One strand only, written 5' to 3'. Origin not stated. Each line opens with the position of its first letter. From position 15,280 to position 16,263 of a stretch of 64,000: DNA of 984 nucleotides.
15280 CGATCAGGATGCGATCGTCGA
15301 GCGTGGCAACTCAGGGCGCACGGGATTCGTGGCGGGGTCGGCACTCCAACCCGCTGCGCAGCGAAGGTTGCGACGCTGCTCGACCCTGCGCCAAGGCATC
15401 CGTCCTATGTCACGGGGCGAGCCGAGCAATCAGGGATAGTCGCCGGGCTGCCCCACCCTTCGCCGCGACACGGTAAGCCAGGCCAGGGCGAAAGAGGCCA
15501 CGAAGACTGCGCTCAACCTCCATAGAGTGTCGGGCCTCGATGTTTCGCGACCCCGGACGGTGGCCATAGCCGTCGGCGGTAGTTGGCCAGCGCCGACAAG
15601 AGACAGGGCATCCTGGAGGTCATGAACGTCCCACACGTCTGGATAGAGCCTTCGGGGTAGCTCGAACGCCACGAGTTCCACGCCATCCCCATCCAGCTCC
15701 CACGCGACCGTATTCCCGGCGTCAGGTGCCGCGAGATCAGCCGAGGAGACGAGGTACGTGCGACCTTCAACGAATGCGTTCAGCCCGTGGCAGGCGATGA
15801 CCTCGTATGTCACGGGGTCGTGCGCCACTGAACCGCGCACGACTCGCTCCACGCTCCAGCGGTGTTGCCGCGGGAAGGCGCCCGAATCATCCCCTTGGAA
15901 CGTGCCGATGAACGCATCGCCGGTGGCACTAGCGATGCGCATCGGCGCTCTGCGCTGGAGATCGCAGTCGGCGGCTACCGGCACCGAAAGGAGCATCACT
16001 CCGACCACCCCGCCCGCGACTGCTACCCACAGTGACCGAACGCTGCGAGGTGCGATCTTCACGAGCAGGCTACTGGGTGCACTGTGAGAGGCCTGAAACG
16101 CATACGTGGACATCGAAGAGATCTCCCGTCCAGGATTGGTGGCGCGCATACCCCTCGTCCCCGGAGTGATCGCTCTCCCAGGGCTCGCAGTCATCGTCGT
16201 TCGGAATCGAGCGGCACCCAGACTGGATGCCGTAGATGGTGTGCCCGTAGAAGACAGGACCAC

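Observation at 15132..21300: A roughly 6-kb lower-GC island has split the conserved hisS-aspS pair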

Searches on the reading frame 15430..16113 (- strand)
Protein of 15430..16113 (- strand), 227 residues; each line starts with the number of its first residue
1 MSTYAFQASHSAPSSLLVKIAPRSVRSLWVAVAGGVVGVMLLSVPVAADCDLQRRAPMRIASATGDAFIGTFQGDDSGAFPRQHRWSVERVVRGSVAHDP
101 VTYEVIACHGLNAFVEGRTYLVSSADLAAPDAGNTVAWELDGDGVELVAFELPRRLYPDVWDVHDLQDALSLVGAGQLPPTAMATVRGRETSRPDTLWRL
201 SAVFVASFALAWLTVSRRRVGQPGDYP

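Call 20: find_homologous_proteins(query=window:15430-16113:-, max_evalue=0.01)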
Query window:15430-16113:- (227 aa): 1 proteins with E <= 0.01 among 1387 candidates.
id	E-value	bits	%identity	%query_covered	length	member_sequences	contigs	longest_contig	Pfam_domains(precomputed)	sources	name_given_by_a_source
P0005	3.7e-146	503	100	100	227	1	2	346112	-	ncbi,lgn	-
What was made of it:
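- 15430..16113 (-): Partner gene of the protease. It encodes 227 aa with an N-terminal signal-like hydrophobic segment, an LPPTA motif, and a C-terminal hydrophobic stretch followed by RRR. It overlaps the protease 3' end by 44 nt. No homologue other than itself in the word-indexed search of 5.8e9 proteins (call 20).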

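Call 24: search_protein_families(library=ncbifam, proteins=[window:15430-16113:-], max_evalue=0.01)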
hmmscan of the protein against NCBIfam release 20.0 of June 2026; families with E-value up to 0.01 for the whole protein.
window:15430-16113:- (227 aa): 0 families

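Call 50: search_protein_families(library=pfam, proteins=[window:15430-16113:-], max_evalue=5)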
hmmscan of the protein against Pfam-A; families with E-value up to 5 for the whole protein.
window:15430-16113:- (227 aa): 0 families

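Call 59: predict_structure(protein=window:15430-16113:-)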
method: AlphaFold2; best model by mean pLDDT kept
length: 227 residues; sequences in the alignment: 1
mean_pLDDT: 38.3   pTM: 0.31
mean pLDDT of the five models: 38.3, 33.4, 28.5, 27.6, 27.4
residues with pLDDT >= 90: 0; 70-90: 0; 50-70: 27; < 50: 200
segments of 3 or more residues with pLDDT < 50: 1-67, 74-114, 127-137, 141-170, 172-207, 216-227
pLDDT, mean of each block of 10 residues (from residue 1): 27 33 37 38 29 26 42 45 44 37 37 51 48 42 34 35 44 45 27 30 46 49 37
secondary structure, 60 per line:
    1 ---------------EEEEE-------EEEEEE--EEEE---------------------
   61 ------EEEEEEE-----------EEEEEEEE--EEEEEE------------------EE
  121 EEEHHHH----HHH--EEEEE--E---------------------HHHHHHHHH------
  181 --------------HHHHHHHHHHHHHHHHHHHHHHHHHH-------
elements in order: E16-20 E28-33 E36-39 E67-73 E85-92 E95-100 E119-123 H124-127 E137-141 H166-174 H195-220

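Call 62: search_protein_families(library=phrogs, proteins=[window:15430-16113:-], max_evalue=0.001)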
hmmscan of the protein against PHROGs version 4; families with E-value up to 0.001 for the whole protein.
window:15430-16113:- (227 aa): 0 families

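Call 65: find_encoding_contigs(protein=P0005, flank=10000, max_places=10)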
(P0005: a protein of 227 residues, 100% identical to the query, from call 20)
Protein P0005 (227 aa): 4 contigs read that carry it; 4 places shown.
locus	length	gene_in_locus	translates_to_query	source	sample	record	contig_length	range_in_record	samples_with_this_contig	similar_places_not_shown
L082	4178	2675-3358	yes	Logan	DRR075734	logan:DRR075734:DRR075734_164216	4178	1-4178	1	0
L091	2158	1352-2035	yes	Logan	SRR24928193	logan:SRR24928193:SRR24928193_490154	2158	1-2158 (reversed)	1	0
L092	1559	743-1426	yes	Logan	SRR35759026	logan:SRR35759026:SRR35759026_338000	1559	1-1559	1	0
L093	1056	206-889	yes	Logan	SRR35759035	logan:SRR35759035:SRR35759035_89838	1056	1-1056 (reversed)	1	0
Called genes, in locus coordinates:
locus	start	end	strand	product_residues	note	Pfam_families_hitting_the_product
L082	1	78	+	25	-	?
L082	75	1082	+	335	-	PF00665:rve, PF13683:rve_3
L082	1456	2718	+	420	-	-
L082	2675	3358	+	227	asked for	-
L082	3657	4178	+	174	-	?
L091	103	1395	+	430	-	-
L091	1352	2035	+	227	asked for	-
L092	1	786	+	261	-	?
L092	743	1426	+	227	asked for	-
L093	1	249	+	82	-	?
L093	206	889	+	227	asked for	-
